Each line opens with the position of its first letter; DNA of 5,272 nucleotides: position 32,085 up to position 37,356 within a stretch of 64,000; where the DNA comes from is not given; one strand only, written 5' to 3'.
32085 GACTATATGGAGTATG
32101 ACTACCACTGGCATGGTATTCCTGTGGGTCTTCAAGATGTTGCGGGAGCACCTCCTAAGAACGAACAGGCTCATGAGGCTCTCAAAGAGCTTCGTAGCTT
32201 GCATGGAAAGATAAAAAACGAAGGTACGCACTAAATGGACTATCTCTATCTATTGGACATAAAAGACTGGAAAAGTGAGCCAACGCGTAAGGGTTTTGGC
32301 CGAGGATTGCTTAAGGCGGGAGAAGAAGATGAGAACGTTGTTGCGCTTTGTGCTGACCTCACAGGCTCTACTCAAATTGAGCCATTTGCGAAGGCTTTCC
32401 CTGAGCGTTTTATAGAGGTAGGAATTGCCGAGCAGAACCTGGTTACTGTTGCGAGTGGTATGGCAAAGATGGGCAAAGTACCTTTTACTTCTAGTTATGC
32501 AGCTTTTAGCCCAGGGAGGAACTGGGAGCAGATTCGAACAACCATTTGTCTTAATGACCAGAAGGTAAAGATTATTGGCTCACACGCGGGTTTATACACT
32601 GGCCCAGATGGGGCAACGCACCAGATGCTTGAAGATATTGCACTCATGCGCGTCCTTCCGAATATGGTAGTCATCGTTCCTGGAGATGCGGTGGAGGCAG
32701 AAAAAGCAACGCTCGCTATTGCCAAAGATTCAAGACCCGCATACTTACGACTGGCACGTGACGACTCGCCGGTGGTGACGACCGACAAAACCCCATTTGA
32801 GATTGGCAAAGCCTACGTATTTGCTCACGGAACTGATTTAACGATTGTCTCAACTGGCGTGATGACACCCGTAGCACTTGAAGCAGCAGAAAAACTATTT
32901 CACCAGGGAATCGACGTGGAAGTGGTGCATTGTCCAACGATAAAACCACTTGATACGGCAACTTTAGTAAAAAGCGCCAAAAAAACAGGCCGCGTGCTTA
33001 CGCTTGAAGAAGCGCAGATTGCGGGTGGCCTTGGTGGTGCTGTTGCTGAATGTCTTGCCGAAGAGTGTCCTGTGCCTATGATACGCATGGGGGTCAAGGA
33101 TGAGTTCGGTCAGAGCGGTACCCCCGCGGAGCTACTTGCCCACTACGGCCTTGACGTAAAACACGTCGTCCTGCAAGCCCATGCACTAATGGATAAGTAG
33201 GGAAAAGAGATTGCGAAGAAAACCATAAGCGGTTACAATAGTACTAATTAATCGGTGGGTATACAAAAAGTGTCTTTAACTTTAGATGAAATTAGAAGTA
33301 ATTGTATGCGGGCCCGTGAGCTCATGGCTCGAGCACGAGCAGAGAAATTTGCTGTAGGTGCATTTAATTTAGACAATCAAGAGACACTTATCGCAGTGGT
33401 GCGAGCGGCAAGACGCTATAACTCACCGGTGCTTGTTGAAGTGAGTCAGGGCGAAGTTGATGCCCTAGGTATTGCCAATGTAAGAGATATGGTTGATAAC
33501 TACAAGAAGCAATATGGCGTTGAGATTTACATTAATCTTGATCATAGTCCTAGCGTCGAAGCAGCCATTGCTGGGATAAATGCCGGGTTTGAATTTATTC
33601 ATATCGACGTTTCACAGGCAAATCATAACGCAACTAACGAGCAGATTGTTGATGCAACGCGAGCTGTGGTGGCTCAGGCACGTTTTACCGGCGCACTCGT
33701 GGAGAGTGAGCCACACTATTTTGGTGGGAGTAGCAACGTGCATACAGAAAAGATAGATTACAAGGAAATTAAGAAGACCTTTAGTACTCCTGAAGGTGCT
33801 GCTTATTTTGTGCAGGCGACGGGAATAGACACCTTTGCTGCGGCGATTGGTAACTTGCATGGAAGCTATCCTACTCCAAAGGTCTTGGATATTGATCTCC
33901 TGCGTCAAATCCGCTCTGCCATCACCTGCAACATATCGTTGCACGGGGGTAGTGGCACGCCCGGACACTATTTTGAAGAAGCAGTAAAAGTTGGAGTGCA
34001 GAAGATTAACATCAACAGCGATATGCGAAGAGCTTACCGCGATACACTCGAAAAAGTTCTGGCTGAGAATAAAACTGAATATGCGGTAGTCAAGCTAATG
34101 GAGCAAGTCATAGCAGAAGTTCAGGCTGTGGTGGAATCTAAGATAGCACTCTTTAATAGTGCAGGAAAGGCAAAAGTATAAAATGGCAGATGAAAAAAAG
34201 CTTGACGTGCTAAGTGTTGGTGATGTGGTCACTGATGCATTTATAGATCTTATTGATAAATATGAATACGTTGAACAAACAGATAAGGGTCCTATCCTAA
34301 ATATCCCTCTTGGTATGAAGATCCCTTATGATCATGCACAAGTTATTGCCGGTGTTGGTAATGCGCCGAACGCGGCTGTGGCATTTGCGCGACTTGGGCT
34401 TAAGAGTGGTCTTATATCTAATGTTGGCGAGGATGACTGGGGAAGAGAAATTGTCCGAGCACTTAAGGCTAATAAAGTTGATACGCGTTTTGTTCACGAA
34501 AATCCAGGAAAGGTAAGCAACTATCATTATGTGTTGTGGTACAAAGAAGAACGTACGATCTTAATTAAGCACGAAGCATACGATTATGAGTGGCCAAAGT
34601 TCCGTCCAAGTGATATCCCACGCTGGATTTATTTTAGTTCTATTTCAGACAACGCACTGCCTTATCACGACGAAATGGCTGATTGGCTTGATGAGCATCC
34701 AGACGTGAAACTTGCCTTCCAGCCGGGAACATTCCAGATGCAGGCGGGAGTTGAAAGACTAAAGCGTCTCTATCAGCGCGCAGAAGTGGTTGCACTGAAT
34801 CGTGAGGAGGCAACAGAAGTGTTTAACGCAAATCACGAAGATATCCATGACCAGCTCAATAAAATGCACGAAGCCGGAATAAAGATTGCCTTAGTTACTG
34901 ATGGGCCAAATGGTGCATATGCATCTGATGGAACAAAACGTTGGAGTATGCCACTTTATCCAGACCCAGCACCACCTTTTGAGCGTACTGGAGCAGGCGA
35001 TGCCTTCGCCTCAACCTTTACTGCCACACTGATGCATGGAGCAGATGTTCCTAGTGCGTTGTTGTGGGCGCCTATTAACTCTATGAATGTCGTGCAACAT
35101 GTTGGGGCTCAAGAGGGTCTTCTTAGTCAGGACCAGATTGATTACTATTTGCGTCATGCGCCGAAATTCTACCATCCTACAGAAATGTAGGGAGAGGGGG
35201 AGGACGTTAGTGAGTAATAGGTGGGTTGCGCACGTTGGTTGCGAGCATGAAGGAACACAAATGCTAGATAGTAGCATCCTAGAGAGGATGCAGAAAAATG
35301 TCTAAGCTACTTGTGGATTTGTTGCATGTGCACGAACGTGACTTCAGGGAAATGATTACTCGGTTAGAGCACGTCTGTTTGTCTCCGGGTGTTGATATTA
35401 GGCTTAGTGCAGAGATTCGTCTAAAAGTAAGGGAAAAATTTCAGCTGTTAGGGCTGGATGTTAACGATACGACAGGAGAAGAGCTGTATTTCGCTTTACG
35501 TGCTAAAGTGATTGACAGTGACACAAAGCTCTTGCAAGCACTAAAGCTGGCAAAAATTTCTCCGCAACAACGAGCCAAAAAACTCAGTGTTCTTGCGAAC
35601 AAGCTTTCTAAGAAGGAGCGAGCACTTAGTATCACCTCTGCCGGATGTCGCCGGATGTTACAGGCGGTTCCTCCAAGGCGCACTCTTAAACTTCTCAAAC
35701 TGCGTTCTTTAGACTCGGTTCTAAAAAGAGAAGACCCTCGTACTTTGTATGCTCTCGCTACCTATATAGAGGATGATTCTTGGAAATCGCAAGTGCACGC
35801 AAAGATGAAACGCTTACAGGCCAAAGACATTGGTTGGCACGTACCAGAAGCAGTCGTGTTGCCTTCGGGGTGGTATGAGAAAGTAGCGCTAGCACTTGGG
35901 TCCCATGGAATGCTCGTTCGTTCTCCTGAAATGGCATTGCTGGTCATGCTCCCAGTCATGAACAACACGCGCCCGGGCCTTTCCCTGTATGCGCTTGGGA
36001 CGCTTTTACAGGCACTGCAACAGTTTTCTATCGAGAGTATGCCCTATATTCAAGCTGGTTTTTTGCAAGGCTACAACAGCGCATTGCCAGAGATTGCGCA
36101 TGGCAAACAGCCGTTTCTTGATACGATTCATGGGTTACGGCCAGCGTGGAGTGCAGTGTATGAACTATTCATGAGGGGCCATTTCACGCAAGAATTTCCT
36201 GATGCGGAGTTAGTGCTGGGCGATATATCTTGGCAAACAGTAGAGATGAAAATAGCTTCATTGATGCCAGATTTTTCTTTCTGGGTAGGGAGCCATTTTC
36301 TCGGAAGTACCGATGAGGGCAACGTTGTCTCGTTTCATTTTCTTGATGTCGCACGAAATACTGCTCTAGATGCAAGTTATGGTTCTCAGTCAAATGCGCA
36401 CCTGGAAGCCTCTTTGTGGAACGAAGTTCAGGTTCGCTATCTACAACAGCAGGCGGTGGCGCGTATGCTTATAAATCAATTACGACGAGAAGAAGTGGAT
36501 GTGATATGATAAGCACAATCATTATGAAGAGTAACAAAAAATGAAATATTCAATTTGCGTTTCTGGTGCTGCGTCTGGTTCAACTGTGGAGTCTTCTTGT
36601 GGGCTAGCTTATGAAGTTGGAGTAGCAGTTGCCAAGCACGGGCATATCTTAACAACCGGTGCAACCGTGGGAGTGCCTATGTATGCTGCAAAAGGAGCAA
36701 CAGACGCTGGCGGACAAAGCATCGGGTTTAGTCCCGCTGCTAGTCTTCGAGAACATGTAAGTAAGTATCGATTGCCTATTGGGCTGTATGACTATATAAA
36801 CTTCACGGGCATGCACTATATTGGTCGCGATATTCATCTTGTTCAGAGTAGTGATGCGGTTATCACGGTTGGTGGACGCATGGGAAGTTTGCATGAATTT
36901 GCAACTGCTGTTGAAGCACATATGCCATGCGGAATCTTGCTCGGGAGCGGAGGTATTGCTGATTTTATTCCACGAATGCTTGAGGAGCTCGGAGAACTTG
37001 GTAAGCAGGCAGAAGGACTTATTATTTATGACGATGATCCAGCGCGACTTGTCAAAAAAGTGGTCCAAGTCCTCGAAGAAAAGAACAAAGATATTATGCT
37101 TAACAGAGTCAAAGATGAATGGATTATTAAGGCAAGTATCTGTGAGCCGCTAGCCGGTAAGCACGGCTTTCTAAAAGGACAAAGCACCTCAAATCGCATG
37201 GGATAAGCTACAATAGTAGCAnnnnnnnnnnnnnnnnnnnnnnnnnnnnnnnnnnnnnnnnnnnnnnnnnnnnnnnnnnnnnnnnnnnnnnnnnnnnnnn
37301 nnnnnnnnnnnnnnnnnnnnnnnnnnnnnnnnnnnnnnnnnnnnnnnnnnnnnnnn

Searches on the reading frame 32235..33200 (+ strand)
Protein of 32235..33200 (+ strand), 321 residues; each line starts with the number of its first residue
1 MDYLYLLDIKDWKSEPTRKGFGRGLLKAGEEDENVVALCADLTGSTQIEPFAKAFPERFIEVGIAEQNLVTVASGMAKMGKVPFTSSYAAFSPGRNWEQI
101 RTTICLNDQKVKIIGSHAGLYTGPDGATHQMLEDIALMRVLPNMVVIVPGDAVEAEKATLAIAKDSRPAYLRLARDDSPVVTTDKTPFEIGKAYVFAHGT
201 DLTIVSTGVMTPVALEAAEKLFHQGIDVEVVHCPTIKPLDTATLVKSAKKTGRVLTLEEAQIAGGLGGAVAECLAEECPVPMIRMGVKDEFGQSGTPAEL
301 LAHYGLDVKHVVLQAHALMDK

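Call 54: search_protein_families(library=pfam, max_evalue=0.000001, proteins=[window:32235-33200:+])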
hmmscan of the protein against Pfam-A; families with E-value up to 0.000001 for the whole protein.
window:32235-33200:+ (321 aa): 2 families
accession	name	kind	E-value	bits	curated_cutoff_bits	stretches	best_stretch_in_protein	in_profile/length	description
PF02779.29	Transket_pyr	-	6.6e-39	133.8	27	1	17-177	5-171/174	Transketolase, pyrimidine binding domain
PF02780.25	Transketolase_C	-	5e-35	120.6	25.9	1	191-311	1-124/124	Transketolase, C-terminal domain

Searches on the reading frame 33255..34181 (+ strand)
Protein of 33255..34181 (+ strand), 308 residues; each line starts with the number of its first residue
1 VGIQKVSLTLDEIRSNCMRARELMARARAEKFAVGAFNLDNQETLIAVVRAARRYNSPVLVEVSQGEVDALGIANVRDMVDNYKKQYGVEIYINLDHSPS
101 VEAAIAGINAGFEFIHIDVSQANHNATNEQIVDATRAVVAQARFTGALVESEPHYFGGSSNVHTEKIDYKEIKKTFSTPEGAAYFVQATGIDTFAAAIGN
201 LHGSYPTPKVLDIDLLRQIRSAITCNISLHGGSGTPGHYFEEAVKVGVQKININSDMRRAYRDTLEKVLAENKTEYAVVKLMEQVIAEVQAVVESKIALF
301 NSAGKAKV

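Call 54: search_protein_families(library=pfam, max_evalue=0.000001, proteins=[window:33255-34181:+])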
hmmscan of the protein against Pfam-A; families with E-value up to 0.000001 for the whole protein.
window:33255-34181:+ (308 aa): 1 family
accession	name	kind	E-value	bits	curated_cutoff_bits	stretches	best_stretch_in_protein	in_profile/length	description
PF01116.26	F_bP_aldolase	-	5.5e-64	216.8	25.5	1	20-305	3-277/277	Fructose-bisphosphate aldolase class-II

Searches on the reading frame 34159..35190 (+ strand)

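Call 54: search_protein_families(library=pfam, max_evalue=0.000001, proteins=[window:34159-35190:+])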
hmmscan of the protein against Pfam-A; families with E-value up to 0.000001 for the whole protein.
window:34159-35190:+ (343 aa): 1 family
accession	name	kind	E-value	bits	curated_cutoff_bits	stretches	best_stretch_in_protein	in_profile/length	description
PF00294.29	PfkB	-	9.4e-32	111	25.8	1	67-320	37-298/302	pfkB family carbohydrate kinase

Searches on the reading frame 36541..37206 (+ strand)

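Call 55: search_protein_families(library=pfam, max_evalue=0.000001, proteins=[window:36541-37206:+])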
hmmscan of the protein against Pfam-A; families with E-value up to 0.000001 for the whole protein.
window:36541-37206:+ (221 aa): 1 family
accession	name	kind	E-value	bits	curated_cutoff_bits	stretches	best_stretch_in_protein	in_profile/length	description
PF18306.6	LDcluster4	-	8.1e-29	100.6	26.3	1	2-166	1-146/151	SLOG cluster4 family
